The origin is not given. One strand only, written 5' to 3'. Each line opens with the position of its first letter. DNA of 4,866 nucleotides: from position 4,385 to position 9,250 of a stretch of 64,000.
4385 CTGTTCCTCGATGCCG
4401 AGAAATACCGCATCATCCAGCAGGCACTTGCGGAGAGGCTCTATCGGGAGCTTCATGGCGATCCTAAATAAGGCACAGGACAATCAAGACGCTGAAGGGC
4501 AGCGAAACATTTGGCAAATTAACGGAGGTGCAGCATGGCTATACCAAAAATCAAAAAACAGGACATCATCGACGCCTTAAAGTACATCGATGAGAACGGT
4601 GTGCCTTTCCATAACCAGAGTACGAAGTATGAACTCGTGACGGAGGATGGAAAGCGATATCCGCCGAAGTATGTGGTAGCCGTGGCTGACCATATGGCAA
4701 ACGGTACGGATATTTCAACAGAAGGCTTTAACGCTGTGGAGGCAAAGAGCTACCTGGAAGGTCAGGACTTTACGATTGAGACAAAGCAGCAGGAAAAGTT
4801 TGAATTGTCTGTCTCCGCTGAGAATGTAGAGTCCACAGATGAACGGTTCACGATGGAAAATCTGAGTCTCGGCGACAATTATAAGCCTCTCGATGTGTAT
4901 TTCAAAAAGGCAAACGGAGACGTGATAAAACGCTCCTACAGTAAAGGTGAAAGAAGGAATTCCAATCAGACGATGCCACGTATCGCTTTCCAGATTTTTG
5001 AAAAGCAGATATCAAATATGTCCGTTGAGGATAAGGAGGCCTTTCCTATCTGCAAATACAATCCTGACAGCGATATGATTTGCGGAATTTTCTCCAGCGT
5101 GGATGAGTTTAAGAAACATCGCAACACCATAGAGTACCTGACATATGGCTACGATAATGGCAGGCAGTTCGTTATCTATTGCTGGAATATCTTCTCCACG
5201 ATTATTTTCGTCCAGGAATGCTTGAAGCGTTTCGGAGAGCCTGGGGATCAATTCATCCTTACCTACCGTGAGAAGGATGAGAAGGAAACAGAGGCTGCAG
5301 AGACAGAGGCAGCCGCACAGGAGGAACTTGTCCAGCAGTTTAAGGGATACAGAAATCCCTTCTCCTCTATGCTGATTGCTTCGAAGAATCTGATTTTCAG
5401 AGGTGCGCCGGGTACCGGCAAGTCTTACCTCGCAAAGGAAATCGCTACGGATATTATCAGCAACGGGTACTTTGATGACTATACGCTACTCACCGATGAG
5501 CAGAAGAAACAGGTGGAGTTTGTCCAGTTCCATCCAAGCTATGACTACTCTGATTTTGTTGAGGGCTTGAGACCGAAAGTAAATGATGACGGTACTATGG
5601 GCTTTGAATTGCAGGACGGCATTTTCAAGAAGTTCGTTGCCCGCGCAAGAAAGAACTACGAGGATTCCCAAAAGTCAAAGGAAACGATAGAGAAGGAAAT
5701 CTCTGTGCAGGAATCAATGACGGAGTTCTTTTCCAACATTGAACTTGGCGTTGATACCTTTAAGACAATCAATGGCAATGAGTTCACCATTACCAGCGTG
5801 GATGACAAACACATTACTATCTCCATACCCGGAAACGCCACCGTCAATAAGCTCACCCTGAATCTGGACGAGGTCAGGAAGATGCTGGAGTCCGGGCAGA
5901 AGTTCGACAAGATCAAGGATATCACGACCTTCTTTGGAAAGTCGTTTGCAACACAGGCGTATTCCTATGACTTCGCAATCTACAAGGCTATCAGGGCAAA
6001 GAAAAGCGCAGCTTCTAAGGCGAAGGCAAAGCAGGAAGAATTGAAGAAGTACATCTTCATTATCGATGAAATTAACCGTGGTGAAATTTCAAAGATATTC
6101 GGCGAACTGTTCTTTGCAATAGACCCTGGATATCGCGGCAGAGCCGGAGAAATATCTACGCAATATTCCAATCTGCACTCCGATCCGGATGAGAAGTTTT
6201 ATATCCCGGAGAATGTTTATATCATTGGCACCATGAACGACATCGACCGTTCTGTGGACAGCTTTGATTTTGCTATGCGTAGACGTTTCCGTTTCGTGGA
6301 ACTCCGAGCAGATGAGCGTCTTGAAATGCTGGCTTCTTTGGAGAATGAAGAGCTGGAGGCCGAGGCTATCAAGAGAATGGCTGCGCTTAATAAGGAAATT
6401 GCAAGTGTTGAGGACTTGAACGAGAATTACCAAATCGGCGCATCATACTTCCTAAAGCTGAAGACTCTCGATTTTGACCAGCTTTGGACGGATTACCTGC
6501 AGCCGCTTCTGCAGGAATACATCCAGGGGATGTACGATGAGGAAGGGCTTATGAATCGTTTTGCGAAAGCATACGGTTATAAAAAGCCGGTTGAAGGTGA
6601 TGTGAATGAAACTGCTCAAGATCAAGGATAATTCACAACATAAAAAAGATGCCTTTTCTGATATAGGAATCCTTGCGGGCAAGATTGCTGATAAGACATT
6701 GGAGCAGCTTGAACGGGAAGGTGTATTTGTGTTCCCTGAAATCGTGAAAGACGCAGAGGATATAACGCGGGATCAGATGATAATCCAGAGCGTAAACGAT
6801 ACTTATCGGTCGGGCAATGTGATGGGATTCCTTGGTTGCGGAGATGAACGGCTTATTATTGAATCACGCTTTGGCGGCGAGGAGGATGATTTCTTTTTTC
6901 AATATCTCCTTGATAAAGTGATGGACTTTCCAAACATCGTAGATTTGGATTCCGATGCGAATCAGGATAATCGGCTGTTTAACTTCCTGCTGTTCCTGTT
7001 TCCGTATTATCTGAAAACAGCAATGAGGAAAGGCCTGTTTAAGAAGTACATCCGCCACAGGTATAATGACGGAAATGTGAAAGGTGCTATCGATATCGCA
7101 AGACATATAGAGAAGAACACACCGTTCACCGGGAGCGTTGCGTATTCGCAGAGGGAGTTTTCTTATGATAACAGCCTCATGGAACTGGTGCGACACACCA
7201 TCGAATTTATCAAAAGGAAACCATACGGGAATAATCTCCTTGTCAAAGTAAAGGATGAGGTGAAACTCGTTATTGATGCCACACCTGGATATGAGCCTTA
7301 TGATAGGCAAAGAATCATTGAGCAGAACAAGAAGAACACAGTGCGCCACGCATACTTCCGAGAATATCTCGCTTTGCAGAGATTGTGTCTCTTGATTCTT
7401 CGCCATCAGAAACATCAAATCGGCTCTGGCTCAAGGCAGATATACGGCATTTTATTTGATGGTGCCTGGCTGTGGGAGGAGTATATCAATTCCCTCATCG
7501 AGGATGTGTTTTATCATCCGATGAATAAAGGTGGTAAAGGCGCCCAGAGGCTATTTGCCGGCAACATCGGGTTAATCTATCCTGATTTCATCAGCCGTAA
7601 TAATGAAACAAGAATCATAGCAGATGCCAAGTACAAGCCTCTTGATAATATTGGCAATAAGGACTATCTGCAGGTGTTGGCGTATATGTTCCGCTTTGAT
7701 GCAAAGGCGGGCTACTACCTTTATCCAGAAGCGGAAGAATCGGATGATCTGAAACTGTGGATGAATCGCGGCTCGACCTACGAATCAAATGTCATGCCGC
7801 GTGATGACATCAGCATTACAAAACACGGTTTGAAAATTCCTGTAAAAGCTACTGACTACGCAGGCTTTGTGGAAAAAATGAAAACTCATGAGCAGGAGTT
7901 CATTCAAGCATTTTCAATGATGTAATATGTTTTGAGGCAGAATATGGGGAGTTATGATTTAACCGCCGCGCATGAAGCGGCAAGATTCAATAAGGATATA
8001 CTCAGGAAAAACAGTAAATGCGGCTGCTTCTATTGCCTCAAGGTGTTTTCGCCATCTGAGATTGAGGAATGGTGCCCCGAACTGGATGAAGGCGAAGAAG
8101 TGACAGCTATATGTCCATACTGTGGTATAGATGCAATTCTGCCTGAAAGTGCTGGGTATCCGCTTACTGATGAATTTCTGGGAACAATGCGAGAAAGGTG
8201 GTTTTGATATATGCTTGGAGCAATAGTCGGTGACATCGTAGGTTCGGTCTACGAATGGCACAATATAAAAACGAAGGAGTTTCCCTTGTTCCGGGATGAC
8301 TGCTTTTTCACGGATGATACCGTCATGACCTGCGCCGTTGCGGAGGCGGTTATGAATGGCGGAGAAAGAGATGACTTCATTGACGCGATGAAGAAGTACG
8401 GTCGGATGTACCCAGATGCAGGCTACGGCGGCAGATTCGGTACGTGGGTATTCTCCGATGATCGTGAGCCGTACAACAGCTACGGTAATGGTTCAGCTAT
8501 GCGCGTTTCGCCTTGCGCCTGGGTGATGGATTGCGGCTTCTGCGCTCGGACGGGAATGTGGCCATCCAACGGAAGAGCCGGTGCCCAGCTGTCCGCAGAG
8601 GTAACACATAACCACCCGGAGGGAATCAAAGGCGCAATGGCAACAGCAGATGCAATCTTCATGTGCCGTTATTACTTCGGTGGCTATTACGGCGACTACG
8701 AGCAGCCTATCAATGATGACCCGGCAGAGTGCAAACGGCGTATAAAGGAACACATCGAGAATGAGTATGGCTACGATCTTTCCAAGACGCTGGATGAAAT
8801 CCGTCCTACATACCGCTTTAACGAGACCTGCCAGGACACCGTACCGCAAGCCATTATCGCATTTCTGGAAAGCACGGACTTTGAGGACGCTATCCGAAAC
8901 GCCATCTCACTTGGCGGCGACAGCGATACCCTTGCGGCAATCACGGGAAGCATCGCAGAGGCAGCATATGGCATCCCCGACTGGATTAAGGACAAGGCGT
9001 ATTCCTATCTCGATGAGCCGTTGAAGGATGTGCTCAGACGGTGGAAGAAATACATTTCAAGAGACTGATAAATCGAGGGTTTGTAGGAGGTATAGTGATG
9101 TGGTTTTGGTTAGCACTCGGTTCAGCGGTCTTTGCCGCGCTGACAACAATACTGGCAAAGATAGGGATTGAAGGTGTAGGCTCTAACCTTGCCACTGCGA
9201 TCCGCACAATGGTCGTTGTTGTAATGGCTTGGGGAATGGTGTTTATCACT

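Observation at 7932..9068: Candidate new defence or counter-defence module: small Zn-ribbon protein translationally coupled to an ADP-ribosylglycohydrolase, directly behind McrBC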

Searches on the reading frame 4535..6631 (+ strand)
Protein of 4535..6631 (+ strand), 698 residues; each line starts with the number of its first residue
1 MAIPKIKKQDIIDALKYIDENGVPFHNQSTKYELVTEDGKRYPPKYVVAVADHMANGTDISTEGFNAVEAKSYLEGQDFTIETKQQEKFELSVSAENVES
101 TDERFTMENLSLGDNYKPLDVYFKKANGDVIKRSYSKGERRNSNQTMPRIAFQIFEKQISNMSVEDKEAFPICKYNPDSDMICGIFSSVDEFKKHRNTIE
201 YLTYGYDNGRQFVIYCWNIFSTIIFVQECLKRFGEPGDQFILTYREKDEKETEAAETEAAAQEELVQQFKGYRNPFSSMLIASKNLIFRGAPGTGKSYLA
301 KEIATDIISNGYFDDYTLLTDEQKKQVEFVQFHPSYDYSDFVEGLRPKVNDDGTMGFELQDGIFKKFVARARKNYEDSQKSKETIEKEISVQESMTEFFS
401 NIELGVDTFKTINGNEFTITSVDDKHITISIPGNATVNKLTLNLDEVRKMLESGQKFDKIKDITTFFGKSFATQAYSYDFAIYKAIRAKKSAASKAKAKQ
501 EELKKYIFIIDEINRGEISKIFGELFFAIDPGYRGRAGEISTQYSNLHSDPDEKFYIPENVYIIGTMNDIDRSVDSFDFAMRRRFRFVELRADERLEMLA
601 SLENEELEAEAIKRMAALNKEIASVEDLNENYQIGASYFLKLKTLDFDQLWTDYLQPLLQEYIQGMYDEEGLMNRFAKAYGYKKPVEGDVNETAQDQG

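Call 6: search_protein_families(library=pfam, proteins=[window:4535-6631:+], max_evalue=0.01)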
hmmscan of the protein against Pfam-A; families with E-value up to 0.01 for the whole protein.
window:4535-6631:+ (698 aa): 4 families
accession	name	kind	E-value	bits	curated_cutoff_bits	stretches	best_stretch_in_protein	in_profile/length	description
PF07728.20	AAA_5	-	2.2e-12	47.6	22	1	493-585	61-139/139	AAA domain (dynein-related subfamily)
PF00004.35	AAA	-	9.3e-05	23.3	21.2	0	287-307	2-22/131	ATPase family associated with various cellular activities (AAA)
PF20720.3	nSTAND3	-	0.0012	19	27.2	1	278-312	12-46/155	Novel STAND NTPase 3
PF01695.23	IstB_IS21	-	0.0044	17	24.1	0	283-317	92-126/238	IstB-like ATP binding protein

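Call 7: search_protein_families(library=padloc, proteins=[window:4535-6631:+], max_evalue=0.01)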
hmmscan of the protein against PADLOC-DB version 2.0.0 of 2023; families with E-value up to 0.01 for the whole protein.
window:4535-6631:+ (698 aa): 6 families
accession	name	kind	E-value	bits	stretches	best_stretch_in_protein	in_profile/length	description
PDLC03448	REase_II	-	1.2e-15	54.8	2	487-643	610-779/857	Type II restriction enzyme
PDLC03547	REase_II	-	2.9e-12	44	1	505-586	347-439/585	Type II restriction enzyme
PDLC02195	IetA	-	0.00063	17.2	1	256-306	110-160/395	-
PDLC04140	mad8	-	0.00098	16.7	1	285-514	29-201/314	mads_8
PDLC01360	Csx1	-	0.0018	15.4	1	575-638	244-304/365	CAS-III; associated_signaling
PDLC02196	IetA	-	0.0037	14.7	1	248-306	87-145/374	-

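Call 8: search_protein_families(library=ncbifam, proteins=[window:4535-6631:+], max_evalue=1)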
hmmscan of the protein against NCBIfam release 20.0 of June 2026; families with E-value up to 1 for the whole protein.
window:4535-6631:+ (698 aa): 10 families
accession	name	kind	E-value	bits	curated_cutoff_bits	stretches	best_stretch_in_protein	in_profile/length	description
NF008457.0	PRK11331.1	equivalog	4.5e-40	137.7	637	2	497-641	265-412/459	5-methylcytosine-specific restriction enzyme subunit McrB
NF005304.0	PRK06835.1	equivalog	1.5e-05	24.3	215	1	240-313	144-213/330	ATP-binding protein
NF038214.1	IS21_help_AAA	equivalog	1.7e-05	24.6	200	1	282-319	89-126/232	IS21-like element helper ATPase IstB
NF005992.0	PRK08116.1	subfamily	0.00033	19.9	189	1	260-311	91-142/269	hypothetical protein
NF005931.1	PRK07952.1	equivalog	0.0017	17.9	357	1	256-311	75-127/246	replicative helicase loader DnaC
NF006038.0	PRK08181.1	subfamily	0.0067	15.7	317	1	279-326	103-151/271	transposase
TIGR00764.1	lon_rel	equivalog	0.0088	14.7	516.6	1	267-348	18-101/608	ATP-dependent protease LonB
NF042959.1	IteA_antiphage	equivalog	0.029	13.5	510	1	255-306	97-148/367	anti-phage ATPase IteA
TIGR00726.1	TIGR00726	equivalog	0.1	11.9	141.15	1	458-516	123-179/223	peptidoglycan editing factor PgeF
NF005098.0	PRK06526.1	subfamily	0.12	11.8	296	1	280-312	106-138/266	transposase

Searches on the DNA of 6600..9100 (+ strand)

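Call 97: search_dna_similar(query=window:6600-9100:+, collection=plasmids, mode=near, max_rows=10)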
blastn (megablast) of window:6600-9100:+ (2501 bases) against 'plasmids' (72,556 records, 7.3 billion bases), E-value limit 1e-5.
Records with a match: 1; places in all: 1; records where one place covers at least 80% of the query: 0.
Best place of each record, by identity: 60-80% 1.
By first word of the organism name: Selenomonas 1.
By predicted mobility (MOB-suite, as given by PLSDB): non-mobilizable 1.
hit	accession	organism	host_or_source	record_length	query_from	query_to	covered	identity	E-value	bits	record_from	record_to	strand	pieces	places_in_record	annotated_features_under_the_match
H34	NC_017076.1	Selenomonas ruminantium subsp. lactilytica TAM6421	-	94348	1611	2451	34%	79.5%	3e-166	593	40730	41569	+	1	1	none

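Call 98: get_annotated_region(hit=H34, flank=6000)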
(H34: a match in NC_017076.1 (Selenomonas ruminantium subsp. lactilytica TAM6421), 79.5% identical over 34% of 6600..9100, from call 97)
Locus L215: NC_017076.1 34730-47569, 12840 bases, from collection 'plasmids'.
description: Selenomonas ruminantium subsp. lactilytica TAM6421 plasmid pSRC2, complete sequence
organism: Selenomonas ruminantium subsp. lactilytica TAM6421 (NCBI taxid 927704)
taxonomy: Bacteria; Bacillota; Negativicutes; Selenomonadales; Selenomonadaceae; Selenomonas; Selenomonas ruminantium; Selenomonas ruminantium subsp. lactilytica TAM6421
host: -; source: -; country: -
typing (MOB-suite, as given by PLSDB): non-mobilizable
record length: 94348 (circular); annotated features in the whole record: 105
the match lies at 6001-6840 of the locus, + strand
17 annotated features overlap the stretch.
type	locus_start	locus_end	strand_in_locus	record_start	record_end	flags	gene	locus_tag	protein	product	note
CDS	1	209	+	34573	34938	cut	-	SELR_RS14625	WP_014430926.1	ACT domain-containing protein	-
CDS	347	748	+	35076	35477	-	-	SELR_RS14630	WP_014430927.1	flavodoxin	-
CDS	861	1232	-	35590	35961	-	-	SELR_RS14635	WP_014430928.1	MerR family transcriptional regulator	GO:0006355 - regulation of DNA-templated transcription [Evidence IEA]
CDS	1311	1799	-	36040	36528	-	-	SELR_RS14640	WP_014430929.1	C-GCAxxG-C-C family protein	-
CDS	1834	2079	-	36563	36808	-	-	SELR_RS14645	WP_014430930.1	hypothetical protein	-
CDS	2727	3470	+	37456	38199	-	-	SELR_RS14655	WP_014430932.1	hypothetical protein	-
CDS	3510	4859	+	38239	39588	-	-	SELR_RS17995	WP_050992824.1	endonuclease/exonuclease/phosphatase family protein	-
CDS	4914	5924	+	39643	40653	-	-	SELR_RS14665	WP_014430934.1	macro domain-containing protein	-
CDS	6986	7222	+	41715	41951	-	-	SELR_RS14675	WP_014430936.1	hypothetical protein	-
CDS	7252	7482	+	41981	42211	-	-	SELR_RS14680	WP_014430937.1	hypothetical protein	-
CDS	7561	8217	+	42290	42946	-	-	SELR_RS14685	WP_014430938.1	vWA domain-containing protein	-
CDS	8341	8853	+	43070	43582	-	-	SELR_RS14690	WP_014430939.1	AAA family ATPase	-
CDS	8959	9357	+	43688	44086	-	-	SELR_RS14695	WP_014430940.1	(deoxy)nucleoside triphosphate pyrophosphohydrolase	-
CDS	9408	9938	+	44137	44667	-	-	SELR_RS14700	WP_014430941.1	hypothetical protein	-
CDS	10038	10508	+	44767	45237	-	-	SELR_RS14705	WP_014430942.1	nucleoside 2-deoxyribosyltransferase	-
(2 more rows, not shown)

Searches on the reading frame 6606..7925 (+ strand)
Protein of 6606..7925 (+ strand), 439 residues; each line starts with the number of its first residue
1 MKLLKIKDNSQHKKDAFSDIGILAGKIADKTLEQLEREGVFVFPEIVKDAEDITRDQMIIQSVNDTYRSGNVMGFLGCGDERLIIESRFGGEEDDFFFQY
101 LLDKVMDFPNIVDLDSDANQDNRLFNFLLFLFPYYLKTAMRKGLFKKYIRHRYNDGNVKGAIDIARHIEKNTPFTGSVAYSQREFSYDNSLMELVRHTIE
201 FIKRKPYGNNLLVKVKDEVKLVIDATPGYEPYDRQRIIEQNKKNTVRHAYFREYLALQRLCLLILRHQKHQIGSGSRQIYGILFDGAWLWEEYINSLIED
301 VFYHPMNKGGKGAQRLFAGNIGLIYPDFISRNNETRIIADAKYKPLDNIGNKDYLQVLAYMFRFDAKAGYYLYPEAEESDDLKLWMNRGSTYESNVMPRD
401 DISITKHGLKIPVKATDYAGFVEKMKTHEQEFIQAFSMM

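Call 6: search_protein_families(library=pfam, proteins=[window:6606-7925:+], max_evalue=0.01)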
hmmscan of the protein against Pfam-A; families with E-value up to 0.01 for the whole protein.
window:6606-7925:+ (439 aa): 1 family
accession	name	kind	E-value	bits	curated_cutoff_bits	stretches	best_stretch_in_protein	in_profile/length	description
PF10117.15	McrBC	-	9.2e-51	173.1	23.9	1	69-374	3-318/318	McrBC 5-methylcytosine restriction system component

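Call 7: search_protein_families(library=padloc, proteins=[window:6606-7925:+], max_evalue=0.01)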
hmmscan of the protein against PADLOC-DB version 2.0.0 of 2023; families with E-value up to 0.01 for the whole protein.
window:6606-7925:+ (439 aa): 0 families

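Call 8: search_protein_families(library=ncbifam, proteins=[window:6606-7925:+], max_evalue=1)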
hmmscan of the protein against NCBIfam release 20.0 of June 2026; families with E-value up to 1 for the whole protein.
window:6606-7925:+ (439 aa): 1 family
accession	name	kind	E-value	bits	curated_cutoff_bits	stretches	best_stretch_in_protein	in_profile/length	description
NF007277.0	PRK09736.1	equivalog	1.5e-05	24.3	338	1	118-212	33-127/353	5-methylcytosine-specific restriction endonuclease system specificity protein McrC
